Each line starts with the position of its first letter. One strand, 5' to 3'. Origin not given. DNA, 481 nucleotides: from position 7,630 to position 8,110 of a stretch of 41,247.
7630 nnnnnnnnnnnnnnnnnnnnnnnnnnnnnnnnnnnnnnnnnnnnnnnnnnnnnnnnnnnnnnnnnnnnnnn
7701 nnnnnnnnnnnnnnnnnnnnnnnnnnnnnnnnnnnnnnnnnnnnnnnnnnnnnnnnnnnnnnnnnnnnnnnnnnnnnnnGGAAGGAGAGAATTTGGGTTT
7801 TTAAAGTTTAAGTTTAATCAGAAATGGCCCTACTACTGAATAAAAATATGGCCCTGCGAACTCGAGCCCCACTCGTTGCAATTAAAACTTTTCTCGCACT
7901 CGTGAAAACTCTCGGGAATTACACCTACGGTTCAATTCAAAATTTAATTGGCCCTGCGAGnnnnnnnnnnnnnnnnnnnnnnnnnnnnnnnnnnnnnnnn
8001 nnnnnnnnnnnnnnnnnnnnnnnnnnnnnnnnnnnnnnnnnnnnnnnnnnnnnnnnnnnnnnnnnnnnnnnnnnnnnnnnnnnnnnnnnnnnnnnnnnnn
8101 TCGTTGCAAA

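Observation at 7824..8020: tRNA-Val is followed by exact and degenerate copies of its own 3' end and by a conserved ~54-nt module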

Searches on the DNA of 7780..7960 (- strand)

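Call 42: search_rna_families(source=window, start=7780, end=7960, threshold=evalue, max_evalue=10)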
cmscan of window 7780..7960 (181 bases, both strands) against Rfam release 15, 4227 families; matches with E-value up to 10: 0.
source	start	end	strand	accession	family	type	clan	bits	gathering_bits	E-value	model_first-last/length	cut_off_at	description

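Call 52: build_rna_model(alignment_id=A1, structure=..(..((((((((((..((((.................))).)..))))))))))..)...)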
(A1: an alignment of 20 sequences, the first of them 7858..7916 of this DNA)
Model R1 built from alignment A1 (20 sequences, 61 columns); structure: as given.
model positions 58; base pairs 15; branch points 0; effective number of sequences 5.21; information 0.961 bits per position. Calibrated on 0.2 Mb of random sequence (short: E-values are rough).
structure used (alignment columns):
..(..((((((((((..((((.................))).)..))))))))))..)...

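Call 53: search_with_rna_model(model_id=R1, sources=[window, L001, L002, L003, L004, L005, L006, L007, L009, L012, L013, L014, L015, L021, L029, L030, L031, L032, L033], max_evalue=1)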
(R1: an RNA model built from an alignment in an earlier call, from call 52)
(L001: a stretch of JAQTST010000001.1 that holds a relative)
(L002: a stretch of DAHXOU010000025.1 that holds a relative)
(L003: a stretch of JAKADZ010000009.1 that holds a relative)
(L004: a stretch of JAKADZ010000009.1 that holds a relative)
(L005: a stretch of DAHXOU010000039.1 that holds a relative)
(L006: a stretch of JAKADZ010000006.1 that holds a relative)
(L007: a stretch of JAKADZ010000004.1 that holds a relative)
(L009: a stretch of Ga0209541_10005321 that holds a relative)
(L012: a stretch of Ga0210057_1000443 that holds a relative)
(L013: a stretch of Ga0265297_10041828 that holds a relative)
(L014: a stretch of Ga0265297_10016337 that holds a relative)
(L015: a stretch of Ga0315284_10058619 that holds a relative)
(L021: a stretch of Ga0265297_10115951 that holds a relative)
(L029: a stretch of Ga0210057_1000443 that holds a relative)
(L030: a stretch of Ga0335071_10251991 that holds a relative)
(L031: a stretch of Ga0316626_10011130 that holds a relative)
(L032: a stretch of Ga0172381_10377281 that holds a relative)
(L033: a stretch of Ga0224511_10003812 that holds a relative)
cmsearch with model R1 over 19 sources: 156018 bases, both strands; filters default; matches with E-value up to 1: 25.
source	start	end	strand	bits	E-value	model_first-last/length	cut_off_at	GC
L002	5814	5871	+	84.6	1.2e-20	1-58/58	no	0.48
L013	1533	1591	-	82.7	4.1e-20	1-58/58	no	0.46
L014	5095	5153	-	82.7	4.3e-20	1-58/58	no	0.49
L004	5973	6031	+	79.9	2.5e-19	1-58/58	no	0.49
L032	146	203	-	79.7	2.8e-19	1-58/58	no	0.5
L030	433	490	+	79.3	3.6e-19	1-58/58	no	0.48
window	28779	28837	-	79.2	3.8e-19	1-58/58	no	0.44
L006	3849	3905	-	78.5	6.1e-19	1-58/58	no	0.47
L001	2261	2319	-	78.1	7.5e-19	1-58/58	no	0.46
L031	549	606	+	75.8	3.3e-18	1-58/58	no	0.47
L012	2298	2355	+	75.2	4.9e-18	1-58/58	no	0.5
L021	1387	1445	-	74.8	6.2e-18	1-58/58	no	0.47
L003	6666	6725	+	74.2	9.2e-18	1-58/58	no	0.5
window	7859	7916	-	73.8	1.1e-17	1-58/58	no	0.48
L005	24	81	+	72.8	2.2e-17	1-58/58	no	0.43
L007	3488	3547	-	72.6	2.5e-17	1-58/58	no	0.52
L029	6378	6434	-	71.5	4.9e-17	1-58/58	no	0.53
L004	2607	2663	+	57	4.7e-13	1-58/58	no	0.49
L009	1660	1715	+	55.2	1.5e-12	1-58/58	no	0.55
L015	2348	2403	-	54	3.3e-12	1-58/58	no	0.45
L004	7405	7462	+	49.3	6.4e-11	1-58/58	no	0.52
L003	5420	5471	+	44.9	1.1e-09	1-58/58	no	0.52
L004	2333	2407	+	44.4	1.4e-09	1-58/58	no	0.52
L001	3452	3505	-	44.4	1.4e-09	1-58/58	no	0.57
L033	5062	5103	-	17.9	0.027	10-49/58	no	0.45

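Call 63: search_with_rna_model(model_id=R1, sources=[L036, L037, L038], max_evalue=1)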
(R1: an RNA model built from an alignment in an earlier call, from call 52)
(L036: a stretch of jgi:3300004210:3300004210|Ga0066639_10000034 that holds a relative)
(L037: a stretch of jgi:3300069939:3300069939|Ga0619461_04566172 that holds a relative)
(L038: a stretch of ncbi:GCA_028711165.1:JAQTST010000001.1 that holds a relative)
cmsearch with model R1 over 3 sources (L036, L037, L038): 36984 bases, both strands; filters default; matches with E-value up to 1: 4.
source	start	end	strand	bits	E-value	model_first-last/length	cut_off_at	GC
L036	9139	9198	+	70.3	2.6e-17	1-58/58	no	0.47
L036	18802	18859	+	66.7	2.5e-16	1-58/58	no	0.48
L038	2566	2591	+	11.3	0.41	1-58/58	no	0.38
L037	3433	3480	+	10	0.96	1-58/58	no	0.27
